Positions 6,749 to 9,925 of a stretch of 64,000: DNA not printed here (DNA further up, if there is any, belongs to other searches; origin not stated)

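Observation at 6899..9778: TIR domain, STAND ATPase, TPR array and LuxR HTH fused in one 959-aa protein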

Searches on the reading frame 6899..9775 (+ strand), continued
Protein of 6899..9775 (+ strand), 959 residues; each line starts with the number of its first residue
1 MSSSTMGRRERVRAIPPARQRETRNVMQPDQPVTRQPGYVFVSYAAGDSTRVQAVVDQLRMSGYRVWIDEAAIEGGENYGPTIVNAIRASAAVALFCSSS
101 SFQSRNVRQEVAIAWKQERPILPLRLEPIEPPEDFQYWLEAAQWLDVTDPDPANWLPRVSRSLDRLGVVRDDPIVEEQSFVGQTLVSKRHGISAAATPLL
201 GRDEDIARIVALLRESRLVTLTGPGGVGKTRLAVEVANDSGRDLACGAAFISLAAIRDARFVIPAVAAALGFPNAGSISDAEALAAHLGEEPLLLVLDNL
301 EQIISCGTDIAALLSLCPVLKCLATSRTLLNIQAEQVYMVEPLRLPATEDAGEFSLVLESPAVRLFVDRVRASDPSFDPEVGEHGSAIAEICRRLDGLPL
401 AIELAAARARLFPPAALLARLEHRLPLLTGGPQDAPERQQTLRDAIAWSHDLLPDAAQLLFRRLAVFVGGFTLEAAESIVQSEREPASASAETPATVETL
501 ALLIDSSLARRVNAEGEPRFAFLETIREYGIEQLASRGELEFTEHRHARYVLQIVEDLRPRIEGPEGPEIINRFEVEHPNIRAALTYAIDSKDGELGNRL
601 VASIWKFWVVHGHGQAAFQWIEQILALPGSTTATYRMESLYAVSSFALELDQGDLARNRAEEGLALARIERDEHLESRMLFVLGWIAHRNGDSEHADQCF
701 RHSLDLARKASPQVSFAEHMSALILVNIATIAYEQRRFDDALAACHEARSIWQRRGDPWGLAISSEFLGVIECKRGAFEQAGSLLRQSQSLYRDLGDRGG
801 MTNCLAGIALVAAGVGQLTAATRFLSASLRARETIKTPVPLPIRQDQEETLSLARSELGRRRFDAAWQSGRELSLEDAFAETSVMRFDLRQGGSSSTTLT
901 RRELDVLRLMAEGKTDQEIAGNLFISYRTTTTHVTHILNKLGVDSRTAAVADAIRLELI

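Call 75: predict_structure(alignment_id=A4)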
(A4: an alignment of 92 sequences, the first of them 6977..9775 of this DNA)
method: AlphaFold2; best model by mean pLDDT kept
length: 933 residues; sequences in the alignment: 92
mean_pLDDT: 89.9   pTM: 0.65
mean pLDDT of the five models: 89.9, 88.9, 88.9, 88.5, 87.8
residues with pLDDT >= 90: 696; 70-90: 156; 50-70: 41; < 50: 40
segments of 3 or more residues with pLDDT < 50: 1-8, 46-50, 148-160, 398-404, 866-870
pLDDT, mean of each block of 10 residues (from residue 1): 42 91 94 94 62 81 96 94 94 96 91 91 95 94 69 34 75 91 97 93 95 91 93 92 86 91 94 92 95 96 90 94 74 93 92 89 92 91 86 65 52 79 91 97 95 76 62 91 82 90 96 97 98 95 95 97 98 98 92 98 95 98 96 98 98 98 97 99 96 98 97 98 97 97 97 97 96 97 97 97 94 91 98 94 95 94 60 89 97 97 93 83 87 86
secondary structure, 60 per line:
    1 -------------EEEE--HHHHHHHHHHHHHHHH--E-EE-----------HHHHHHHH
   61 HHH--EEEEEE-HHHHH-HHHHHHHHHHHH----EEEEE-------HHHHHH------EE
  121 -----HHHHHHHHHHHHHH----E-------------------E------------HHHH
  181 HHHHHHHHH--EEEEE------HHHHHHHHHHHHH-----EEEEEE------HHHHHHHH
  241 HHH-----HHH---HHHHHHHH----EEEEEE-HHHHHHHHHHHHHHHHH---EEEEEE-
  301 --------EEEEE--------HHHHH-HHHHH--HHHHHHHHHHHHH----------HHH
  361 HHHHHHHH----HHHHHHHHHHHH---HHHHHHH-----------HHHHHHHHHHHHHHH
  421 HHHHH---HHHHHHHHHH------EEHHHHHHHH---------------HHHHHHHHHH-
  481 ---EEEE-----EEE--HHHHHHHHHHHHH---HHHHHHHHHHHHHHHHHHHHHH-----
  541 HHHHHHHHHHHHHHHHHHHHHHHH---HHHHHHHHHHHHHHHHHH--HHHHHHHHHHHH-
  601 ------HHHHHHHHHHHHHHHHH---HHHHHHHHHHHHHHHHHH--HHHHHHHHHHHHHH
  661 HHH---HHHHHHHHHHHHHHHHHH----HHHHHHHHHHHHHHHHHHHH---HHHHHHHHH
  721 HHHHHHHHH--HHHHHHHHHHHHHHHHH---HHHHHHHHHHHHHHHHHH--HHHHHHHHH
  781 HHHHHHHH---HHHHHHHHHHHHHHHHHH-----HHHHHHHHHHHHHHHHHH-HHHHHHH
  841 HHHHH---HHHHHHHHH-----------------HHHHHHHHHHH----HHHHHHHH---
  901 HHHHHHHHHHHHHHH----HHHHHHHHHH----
elements in order (helices of 4 or more, strands of 3 or more residues): E14-17 H20-35 H53-63 E66-71 H73-77 H79-90 E95-99 H107-112 H126-139 H177-189 E192-196 H203-215 E221-226 H233-243 H255-262 E267-272 H274-290 E294-299 E309-313 H322-326 H328-332 H335-347 H358-368 H373-384 H388-394 H406-425 H429-438 H447-454 H470-479 E484-487 E493-495 H498-510 H514-535 H541-564 H568-585 H588-599 H607-623 H627-644 H647-663 H667-684 H689-708 H712-729 H732-748 H752-769 H772-788 H792-809 H815-832 H834-845 H849-857 H875-885 H890-897 H901-915 H920-929

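Call 77: fold_search(model_id=the predicted structure, library=pdb)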
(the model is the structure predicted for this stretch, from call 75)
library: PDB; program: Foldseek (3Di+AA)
matches with E <= 10: 1599; with E <= 0.001: 102
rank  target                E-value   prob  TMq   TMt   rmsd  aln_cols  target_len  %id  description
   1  6mfv_A                5.0e-11  1.00  0.28  0.38  16.8       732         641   12  Crystal structure of the Signal Transduction ATPase with Numerous Domains (STAND) protein with a tetratricopeptide rep (released 2019-02-20)
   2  7dfv_B                8.4e-10  1.00  0.19  0.32  25.2       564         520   14  Cryo-EM structure of plant NLR RPP1 tetramer core part (released 2020-12-16)
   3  7crc_B                2.3e-09  1.00  0.19  0.16  25.0       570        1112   16  Cryo-EM structure of plant NLR RPP1 tetramer in complex with ATR1 (released 2020-12-16)
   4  7dfv_A                3.5e-08  1.00  0.18  0.30  26.4       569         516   15  Cryo-EM structure of plant NLR RPP1 tetramer core part (released 2020-12-16)
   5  7crc_A                2.0e-07  1.00  0.17  0.15  26.6       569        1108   14  Cryo-EM structure of plant NLR RPP1 tetramer in complex with ATR1 (released 2020-12-16)
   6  9ria_B                3.4e-07  1.00  0.20  0.22  21.9       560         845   16  Cryo-EM structure of tomato NRC3-AVRcap1b complex (released 2025-07-23)
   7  9ria_A                1.6e-06  1.00  0.20  0.22  21.3       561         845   15  Cryo-EM structure of tomato NRC3-AVRcap1b complex (released 2025-07-23)
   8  1z6t_B                2.0e-06  1.00  0.19  0.29  17.6       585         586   15  Structure of the apoptotic protease-activating factor 1 bound to ADP (released 2005-04-19)
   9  7xc2_A                2.3e-06  1.00  0.20  0.21  21.1       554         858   14  Cryo EM structure of oligomeric complex formed by wheat CNL Sr35 and the effector AvrSr35 of the wheat stem rust patho (released 2022-09-21)
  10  1z6t_A                2.5e-06  1.00  0.19  0.29  15.9       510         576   14  Structure of the apoptotic protease-activating factor 1 bound to ADP (released 2005-04-19)
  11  9ri9_B                4.0e-06  1.00  0.20  0.21  22.0       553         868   13  Cryo-EM structure of the tomato NRC3 hexameric resistosome (released 2025-07-23)
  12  9ria_C                5.1e-06  1.00  0.19  0.21  21.7       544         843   15  Cryo-EM structure of tomato NRC3-AVRcap1b complex (released 2025-07-23)
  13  7tji_I                5.9e-06  1.00  0.19  0.41  11.7       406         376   12  S. cerevisiae ORC bound to 84 bp ARS1 DNA and Cdc6 (state 2) with flexible Orc6 N-terminal domain (released 2022-10-05)
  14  5a7d_C                6.1e-06  1.00  0.21  0.46  10.5       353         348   16  Tetrameric assembly of LGN with Inscuteable (released 2016-08-03)
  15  3sfz                  6.1e-06  1.00  0.20  0.17  14.9       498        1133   15  Crystal structure of full-length murine Apaf-1 (released 2011-08-24)
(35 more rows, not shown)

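Call 85: find_encoding_contigs(protein=P0007, flank=6000, max_places=2)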
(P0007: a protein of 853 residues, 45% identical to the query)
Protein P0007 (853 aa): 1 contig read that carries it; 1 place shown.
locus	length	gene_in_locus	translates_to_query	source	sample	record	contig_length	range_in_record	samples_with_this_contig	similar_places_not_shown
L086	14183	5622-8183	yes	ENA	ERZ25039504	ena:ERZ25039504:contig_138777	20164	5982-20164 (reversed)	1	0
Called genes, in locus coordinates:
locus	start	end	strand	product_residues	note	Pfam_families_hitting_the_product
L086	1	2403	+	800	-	?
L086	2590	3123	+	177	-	PF07883:Cupin_2 (faint)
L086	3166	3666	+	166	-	-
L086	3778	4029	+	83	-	PF13474:SnoaL_3 (weak), PF07366:SnoaL, PF12680:SnoaL_2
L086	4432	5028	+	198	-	PF07366:SnoaL, PF12680:SnoaL_2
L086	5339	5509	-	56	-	-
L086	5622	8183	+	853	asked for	PF13676:TIR_2, PF13191:AAA_16 (weak), PF13401:AAA_22 (weak), PF25872:HTH_77, PF07719:TPR_2 (faint), PF17874:TPR_MalT, PF13424:TPR_12 (weak)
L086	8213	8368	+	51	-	PF00196:GerE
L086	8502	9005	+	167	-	PF12867:DinB_2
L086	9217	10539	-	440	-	-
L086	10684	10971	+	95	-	PF12728:HTH_17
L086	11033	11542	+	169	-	-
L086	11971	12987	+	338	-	PF13489:Methyltransf_23 (weak), PF01209:Ubie_methyltran, PF08241:Methyltransf_11, PF08242:Methyltransf_12, PF13649:Methyltransf_25, PF13847:Methyltransf_31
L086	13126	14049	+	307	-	-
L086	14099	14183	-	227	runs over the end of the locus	-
